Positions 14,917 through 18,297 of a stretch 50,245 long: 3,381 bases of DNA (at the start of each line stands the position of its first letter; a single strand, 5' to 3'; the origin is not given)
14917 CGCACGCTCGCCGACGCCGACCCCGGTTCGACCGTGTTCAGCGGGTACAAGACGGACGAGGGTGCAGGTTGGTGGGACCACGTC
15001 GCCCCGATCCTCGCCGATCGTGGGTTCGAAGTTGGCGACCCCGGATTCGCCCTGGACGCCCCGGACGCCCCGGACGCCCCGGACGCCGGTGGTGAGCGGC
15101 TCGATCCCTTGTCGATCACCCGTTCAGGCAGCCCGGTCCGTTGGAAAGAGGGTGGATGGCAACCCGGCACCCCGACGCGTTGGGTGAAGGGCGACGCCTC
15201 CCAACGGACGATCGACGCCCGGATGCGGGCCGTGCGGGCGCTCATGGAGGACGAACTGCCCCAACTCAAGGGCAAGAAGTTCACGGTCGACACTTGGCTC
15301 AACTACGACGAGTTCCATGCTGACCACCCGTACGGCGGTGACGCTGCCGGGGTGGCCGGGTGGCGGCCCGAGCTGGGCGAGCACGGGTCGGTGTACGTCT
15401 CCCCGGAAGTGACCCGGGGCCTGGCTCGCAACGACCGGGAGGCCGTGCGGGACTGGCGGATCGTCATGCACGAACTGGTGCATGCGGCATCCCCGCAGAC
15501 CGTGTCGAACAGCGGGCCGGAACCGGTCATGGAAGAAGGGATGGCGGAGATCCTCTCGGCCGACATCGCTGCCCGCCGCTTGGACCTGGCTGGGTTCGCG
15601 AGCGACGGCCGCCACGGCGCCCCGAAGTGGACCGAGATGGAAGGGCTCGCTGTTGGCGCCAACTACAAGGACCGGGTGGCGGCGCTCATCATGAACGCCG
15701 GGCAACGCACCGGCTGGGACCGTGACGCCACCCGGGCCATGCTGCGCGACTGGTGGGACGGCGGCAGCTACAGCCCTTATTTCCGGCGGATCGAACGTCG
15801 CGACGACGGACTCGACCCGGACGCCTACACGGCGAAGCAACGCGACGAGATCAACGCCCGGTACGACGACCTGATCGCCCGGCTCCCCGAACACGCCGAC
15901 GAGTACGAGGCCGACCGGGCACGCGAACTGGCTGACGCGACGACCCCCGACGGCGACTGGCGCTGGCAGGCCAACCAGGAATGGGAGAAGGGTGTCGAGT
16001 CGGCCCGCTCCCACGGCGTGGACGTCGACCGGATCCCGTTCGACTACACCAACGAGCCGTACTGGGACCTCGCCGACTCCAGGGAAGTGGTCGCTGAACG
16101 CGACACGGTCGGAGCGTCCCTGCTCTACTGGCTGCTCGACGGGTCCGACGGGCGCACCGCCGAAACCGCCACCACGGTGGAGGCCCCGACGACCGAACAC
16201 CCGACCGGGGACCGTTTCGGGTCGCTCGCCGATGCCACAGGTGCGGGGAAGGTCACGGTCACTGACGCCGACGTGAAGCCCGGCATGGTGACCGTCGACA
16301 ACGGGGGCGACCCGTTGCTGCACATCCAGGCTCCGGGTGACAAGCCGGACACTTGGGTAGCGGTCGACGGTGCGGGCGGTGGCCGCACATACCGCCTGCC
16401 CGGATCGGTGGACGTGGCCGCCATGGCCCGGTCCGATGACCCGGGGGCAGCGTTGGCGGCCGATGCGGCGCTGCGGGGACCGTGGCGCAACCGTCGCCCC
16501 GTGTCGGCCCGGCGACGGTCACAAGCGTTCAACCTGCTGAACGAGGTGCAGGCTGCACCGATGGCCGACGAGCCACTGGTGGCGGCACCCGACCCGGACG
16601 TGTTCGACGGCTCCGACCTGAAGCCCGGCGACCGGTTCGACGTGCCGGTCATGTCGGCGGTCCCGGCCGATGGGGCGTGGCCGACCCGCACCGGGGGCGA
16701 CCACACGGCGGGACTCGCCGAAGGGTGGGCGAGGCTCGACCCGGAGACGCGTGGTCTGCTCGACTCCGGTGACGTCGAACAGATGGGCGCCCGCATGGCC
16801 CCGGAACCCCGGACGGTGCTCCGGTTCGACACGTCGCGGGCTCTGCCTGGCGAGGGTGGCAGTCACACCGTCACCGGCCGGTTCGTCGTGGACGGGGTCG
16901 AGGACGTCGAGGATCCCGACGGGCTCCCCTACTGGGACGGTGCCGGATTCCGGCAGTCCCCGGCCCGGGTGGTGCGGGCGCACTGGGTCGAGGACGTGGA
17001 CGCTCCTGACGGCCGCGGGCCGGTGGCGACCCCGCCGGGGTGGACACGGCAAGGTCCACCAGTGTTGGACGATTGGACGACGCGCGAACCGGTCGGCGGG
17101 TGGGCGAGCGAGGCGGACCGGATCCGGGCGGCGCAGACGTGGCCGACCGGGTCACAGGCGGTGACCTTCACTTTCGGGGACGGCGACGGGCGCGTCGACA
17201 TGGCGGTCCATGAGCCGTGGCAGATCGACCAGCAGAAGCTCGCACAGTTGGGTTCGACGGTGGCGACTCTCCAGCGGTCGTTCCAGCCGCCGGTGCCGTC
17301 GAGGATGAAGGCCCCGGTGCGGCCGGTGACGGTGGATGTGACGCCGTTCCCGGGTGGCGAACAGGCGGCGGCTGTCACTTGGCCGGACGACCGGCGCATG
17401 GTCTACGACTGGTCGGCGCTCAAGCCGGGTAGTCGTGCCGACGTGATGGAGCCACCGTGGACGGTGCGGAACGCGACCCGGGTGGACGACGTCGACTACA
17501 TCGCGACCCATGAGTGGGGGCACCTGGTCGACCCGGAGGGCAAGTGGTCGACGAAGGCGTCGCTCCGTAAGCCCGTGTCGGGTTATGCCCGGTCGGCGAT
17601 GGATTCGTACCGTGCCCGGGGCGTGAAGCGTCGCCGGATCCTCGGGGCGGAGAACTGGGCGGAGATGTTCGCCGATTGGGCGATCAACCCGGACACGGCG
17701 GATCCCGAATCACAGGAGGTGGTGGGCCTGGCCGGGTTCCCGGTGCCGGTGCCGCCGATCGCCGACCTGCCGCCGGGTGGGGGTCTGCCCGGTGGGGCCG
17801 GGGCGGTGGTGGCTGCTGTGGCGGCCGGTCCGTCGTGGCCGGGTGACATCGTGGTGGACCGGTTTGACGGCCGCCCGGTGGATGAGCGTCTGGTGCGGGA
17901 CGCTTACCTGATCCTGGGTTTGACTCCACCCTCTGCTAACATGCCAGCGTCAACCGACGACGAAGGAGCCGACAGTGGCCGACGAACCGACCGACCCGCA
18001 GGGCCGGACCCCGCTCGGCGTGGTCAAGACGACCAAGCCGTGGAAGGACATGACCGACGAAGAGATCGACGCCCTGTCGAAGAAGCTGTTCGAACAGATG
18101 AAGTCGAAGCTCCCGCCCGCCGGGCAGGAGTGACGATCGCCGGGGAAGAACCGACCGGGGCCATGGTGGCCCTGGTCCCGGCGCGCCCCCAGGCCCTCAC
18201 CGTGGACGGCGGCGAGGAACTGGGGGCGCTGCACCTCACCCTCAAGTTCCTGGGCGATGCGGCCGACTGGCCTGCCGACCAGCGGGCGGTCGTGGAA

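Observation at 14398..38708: A 24-kb cassette of giant multi-enzyme, polyvalent-type proteins between portal and capsid genes: a candidate virion-delivered effector arsenal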

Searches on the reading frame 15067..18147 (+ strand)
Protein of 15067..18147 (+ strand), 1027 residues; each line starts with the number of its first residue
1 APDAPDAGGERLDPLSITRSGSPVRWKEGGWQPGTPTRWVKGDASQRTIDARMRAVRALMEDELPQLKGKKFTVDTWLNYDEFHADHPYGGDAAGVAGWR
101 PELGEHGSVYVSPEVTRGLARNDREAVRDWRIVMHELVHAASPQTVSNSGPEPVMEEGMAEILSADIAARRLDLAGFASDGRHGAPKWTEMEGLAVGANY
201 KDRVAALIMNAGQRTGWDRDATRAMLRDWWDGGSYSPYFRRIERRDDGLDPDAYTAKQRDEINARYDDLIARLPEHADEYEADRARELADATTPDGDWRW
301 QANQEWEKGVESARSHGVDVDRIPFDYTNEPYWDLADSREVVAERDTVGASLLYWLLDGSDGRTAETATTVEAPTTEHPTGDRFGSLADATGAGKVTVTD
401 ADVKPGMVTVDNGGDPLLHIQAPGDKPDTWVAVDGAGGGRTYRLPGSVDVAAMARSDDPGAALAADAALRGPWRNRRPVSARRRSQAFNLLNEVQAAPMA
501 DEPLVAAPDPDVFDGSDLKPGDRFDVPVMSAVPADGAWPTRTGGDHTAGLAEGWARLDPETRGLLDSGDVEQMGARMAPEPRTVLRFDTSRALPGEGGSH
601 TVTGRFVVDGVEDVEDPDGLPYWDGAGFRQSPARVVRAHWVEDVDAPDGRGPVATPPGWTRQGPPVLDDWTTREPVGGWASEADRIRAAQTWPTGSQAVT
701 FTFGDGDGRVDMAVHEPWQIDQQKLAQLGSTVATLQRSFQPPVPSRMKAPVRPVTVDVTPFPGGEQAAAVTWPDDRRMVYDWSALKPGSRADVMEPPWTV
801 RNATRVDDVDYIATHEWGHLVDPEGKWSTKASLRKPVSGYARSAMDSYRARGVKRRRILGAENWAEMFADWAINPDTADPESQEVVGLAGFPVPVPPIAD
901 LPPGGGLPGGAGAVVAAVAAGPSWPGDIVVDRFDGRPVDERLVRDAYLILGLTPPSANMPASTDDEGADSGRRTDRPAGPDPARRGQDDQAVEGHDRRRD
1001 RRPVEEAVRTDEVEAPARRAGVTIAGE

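Call 76: find_homologous_proteins(query=window:15067-18147:+, max_evalue=0.001)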
Query window:15067-18147:+ (1027 aa): 13 proteins with E <= 0.001 among 8000 candidates.
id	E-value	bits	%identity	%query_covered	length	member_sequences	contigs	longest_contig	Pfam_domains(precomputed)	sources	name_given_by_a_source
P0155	0.0e+0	2224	95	100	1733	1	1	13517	PF23802.2,PF13563.13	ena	-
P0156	0.0e+0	2224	95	100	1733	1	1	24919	PF23802.2,PF13563.13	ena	-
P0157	0.0e+0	2222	95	100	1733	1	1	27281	PF23802.2,PF13563.13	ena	-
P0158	0.0e+0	2221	95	100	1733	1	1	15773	PF23802.2,PF13563.13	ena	-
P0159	0.0e+0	2164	93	100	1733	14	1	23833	PF23802.2,PF13563.13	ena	-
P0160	0.0e+0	2152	92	100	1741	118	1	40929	PF23802.2,PF13563.13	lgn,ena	-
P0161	2.8e-97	345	52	34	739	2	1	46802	-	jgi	jgi:hypothetical protein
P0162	1.4e-88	316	46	34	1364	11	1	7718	-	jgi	jgi:hypothetical protein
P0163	2.9e-71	259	42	33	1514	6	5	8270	PF01743.27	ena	-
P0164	1.9e-70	256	43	33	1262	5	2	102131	PF01743.27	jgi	jgi:hypothetical protein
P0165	3.1e-69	252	42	34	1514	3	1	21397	PF01743.27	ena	-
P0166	8.1e-69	251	42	34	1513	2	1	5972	PF01743.27,PF00583.32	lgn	-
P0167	1.4e-67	247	42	34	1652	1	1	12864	PF13673.14,PF01743.27,PF13508.14,PF00583.32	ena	-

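Call 79: find_encoding_contigs(protein=P0164, flank=10000, max_places=2)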
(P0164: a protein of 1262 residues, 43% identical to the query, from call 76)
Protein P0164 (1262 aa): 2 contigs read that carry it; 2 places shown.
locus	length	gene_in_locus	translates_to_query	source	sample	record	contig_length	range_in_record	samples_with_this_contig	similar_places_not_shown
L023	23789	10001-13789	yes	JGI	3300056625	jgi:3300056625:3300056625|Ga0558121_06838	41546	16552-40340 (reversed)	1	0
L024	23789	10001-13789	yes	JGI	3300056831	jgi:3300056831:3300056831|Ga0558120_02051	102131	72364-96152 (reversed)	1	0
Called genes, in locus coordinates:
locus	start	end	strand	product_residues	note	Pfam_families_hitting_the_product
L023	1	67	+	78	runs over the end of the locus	-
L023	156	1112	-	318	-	PF05731:TROVE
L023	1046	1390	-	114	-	-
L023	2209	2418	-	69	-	-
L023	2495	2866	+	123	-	-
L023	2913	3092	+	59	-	-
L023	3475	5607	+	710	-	-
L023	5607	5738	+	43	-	-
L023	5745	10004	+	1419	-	PF01028:Topoisom_I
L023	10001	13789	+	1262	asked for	PF01743:PolyA_pol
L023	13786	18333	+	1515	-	-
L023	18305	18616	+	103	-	-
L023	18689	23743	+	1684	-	PF06414:Zeta_toxin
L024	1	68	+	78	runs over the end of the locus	-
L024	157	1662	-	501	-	PF05731:TROVE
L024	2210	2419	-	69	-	-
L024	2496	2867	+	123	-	-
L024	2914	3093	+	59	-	-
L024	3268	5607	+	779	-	-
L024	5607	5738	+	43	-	-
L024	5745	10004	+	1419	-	PF01028:Topoisom_I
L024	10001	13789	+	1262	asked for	PF01743:PolyA_pol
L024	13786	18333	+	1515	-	-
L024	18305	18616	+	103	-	-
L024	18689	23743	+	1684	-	PF06414:Zeta_toxin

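Call 80: find_encoding_contigs(protein=P0161, flank=10000, max_places=2)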
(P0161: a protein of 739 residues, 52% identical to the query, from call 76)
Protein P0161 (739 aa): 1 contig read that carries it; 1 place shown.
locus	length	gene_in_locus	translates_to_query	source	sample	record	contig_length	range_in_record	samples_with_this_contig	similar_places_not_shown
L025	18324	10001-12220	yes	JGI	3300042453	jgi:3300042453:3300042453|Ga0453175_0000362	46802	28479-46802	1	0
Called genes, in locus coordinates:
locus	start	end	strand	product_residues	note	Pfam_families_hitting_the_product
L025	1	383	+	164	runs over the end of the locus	-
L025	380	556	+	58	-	-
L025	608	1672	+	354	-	PF06067:DUF932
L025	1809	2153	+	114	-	-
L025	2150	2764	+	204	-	-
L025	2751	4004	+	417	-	PF13489:Methyltransf_23 (weak), PF08241:Methyltransf_11 (weak)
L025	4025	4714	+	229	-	-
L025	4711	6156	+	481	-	PF03237:Terminase_6N (weak), PF17289:Terminase_6C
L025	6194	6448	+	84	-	-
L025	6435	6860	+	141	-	PF00436:SSB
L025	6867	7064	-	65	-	-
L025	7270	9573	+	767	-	-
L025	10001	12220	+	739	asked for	-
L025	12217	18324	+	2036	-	?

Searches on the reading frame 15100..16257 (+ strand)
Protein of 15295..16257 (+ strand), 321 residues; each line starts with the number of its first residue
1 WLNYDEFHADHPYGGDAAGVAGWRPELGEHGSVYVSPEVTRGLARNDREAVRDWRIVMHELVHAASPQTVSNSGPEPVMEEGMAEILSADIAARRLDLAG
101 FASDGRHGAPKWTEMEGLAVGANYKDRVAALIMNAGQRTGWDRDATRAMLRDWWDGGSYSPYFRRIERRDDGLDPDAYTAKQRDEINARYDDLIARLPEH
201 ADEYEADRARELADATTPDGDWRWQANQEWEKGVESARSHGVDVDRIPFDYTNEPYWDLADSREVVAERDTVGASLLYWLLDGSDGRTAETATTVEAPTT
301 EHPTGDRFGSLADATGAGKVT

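Call 42: search_protein_families(library=pfam, proteins=[window:15295-16257:+], max_evalue=5)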
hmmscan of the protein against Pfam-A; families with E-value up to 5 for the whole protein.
window:15295-16257:+ (321 aa): 0 families

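Call 98: predict_structure(alignment_id=A7)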
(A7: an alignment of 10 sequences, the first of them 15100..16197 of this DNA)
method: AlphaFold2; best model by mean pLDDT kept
length: 366 residues; sequences in the alignment: 10
mean_pLDDT: 76.6   pTM: 0.76
mean pLDDT of the five models: 76.6, 74.5, 71.3, 70.5, 66.8
residues with pLDDT >= 90: 84; 70-90: 182; 50-70: 59; < 50: 41
segments of 3 or more residues with pLDDT < 50: 79-83, 164-176, 320-322, 350-366
pLDDT, mean of each block of 10 residues (from residue 1): 69 76 73 82 87 85 84 65 66 72 80 73 90 61 82 86 48 50 81 92 94 91 76 75 79 91 91 83 64 91 93 76 69 91 80 32 36
secondary structure, 60 per line:
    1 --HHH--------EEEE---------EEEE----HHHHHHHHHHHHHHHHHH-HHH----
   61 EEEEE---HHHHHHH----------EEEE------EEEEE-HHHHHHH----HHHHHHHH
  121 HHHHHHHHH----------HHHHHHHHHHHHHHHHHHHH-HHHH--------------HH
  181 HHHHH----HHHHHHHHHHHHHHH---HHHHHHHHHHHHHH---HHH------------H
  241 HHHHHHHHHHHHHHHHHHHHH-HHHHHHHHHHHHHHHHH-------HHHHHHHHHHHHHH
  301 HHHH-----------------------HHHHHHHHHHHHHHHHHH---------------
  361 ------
elements in order: E14-17 E27-30 H35-52 E61-65 H69-75 E86-89 E96-100 H102-108 H113-129 H140-159 H161-164 H179-185 H190-204 H208-221 H240-261 H263-279 H287-304 H328-345

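Call 100: fold_search(model_id=the predicted structure, library=pdb)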
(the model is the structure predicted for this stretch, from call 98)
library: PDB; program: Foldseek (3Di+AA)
matches with E <= 10: 86; with E <= 0.001: 0
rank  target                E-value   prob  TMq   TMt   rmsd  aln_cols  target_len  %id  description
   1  1o7x_C                1.8e-01  0.09  0.11  0.11  19.3       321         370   10  Citrate synthase from Sulfolobus solfataricus (released 2002-12-12)
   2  1s0g                  9.9e-01  0.06  0.12  0.06  25.1       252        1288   12  Crystal structure of botulinum neurotoxin type B apo form (released 2004-03-16)
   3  6g5f_B                1.4e+00  0.05  0.12  0.07  26.2       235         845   14  Crystal structure of an engineered Botulinum Neurotoxin type B mutant E1191M/S1199Y in complex with human synaptotagmi (released 2019-01-16)
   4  3zh9                  1.6e+00  0.02  0.09  0.09  21.8       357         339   11  Bacillus subtilis DNA clamp loader delta protein (YqeN) (released 2013-04-03)
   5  2yfa_A                1.7e+00  0.03  0.09  0.12  26.2       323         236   10  X-ray structure of McpS ligand binding domain in complex with malate (released 2012-04-18)
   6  4irv_D                1.8e+00  0.20  0.12  0.22  15.6       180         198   13  Structure of the Helicobacter pylori CagA Oncogene Bound to the Human Tumor Suppressor Apoptosis-stimulating Protein o (released 2014-01-15)
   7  3e11_A                2.0e+00  0.33  0.17  0.43   4.4       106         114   13  Crystal structure of a predicted zincin-like metalloprotease (acel_2062) from acidothermus cellulolyticus 11b at 1.80  (released 2008-08-19)
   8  6qd6_H                2.0e+00  0.04  0.11  0.10  23.8       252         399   10  Molecular scaffolds expand the nanobody toolkit for cryo-EM applications: crystal structure of Mb-cHopQ-Nb207 (released 2019-12-18)
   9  4irv_A                2.3e+00  0.18  0.12  0.22  15.4       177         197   13  Structure of the Helicobacter pylori CagA Oncogene Bound to the Human Tumor Suppressor Apoptosis-stimulating Protein o (released 2014-01-15)
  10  4irv_B                2.5e+00  0.16  0.12  0.23  16.2       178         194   13  Structure of the Helicobacter pylori CagA Oncogene Bound to the Human Tumor Suppressor Apoptosis-stimulating Protein o (released 2014-01-15)
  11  4ar8_A                2.6e+00  0.10  0.23  0.22  19.3       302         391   12  Crystal structure of the peptidase domain of collagenase T from Clostridium tetani complexed with the peptidic inhibit (released 2013-06-05)
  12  6e9t_A                2.8e+00  0.05  0.13  0.19  20.7       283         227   11  DHF58 filament (released 2018-11-21)
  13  8fbo_A                2.9e+00  0.05  0.12  0.16  20.0       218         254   14  Improving the secretion of designed protein assemblies through negative design of cryptic transmembrane domains (released 2023-03-22)
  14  9hsa_MODEL_1_A        3.1e+00  0.20  0.09  0.27  15.9        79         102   16  Solution structure of X55, a computationally designed protein (released 2025-04-23)
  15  4aw6_D                3.1e+00  0.03  0.11  0.10  23.4       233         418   10  Crystal structure of the human nuclear membrane zinc metalloprotease ZMPSTE24 (FACE1) (released 2012-07-25)
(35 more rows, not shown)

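Call 102: fold_search(model_id=the predicted structure, library=viral)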
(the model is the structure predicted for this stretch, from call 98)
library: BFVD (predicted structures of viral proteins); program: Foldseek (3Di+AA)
matches with E <= 10: 130; with E <= 0.001: 0
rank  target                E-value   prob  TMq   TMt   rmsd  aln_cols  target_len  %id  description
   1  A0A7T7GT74            1.1e-02  0.60  0.20  0.13  25.3       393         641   10  (no name in the UniProt tables at hand)
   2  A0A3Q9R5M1            1.8e-01  0.15  0.17  0.14  16.7       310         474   12  (no name in the UniProt tables at hand)
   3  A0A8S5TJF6            2.0e-01  0.13  0.16  0.13  23.7       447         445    9  Peptidase [Myoviridae sp. ctXXl13]
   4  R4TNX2                2.3e-01  0.77  0.19  0.29  12.4       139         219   16  SprT-like domain-containing protein [Haloarcula californiae tailed virus 1]
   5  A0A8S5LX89            3.1e-01  0.77  0.19  0.39   5.8       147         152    8  SprT-like domain-containing protein Spartan/DNA Complex repair, protease, DNA BINDING [Myoviridae sp. ctZgq1]
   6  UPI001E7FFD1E         4.2e-01  0.87  0.24  0.51   6.7       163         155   12  (no name look-up for this kind of identifier)
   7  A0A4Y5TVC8            4.4e-01  0.51  0.16  0.18  10.5       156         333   11  SprT family zinc-dependent metalloprotease [Vibrio phage VAP7]
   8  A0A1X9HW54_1          4.4e-01  0.07  0.13  0.05  23.6       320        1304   16  (no name in the UniProt tables at hand)
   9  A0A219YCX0            5.4e-01  0.69  0.18  0.41   4.7       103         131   14  SprT-like domain-containing protein [Aeromonas phage 65.2]
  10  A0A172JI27            5.4e-01  0.10  0.17  0.18  24.4       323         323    8  Zincin protease [Bacillus phage AR9]
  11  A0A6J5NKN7            5.4e-01  0.01  0.06  0.05  71.7       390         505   11  Intramolecular chaperone auto-processing domain containing protein [uncultured Caudovirales phage]
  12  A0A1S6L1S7            7.2e-01  0.20  0.23  0.28  12.6       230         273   10  (no name in the UniProt tables at hand)
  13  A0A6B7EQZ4            7.5e-01  0.08  0.14  0.12  16.3       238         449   15  (no name in the UniProt tables at hand)
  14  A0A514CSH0            8.7e-01  0.07  0.14  0.15  20.2       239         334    8  Uncharacterized protein [Achromobacter phage Motura]
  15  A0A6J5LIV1            9.2e-01  0.33  0.20  0.43   5.8       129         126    9  SprT-like [uncultured Caudovirales phage]
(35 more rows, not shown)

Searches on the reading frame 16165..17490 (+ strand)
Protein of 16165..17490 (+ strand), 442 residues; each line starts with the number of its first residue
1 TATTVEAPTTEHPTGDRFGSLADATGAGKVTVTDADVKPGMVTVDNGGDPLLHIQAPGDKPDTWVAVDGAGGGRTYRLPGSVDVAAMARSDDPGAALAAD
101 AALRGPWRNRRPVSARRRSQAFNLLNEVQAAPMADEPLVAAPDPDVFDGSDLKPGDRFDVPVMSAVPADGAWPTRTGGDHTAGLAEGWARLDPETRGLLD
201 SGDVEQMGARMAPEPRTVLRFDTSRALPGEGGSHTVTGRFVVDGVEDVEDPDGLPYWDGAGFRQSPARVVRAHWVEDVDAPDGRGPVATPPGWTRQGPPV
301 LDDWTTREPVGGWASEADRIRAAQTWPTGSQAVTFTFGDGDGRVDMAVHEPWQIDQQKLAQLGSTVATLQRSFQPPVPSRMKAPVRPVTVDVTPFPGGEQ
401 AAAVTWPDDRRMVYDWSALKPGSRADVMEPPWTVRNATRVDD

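Call 104: search_protein_families(library=phrogs, proteins=[window:16165-17490:+], max_evalue=1)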
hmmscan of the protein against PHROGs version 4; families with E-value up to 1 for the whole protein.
window:16165-17490:+ (442 aa): 0 families
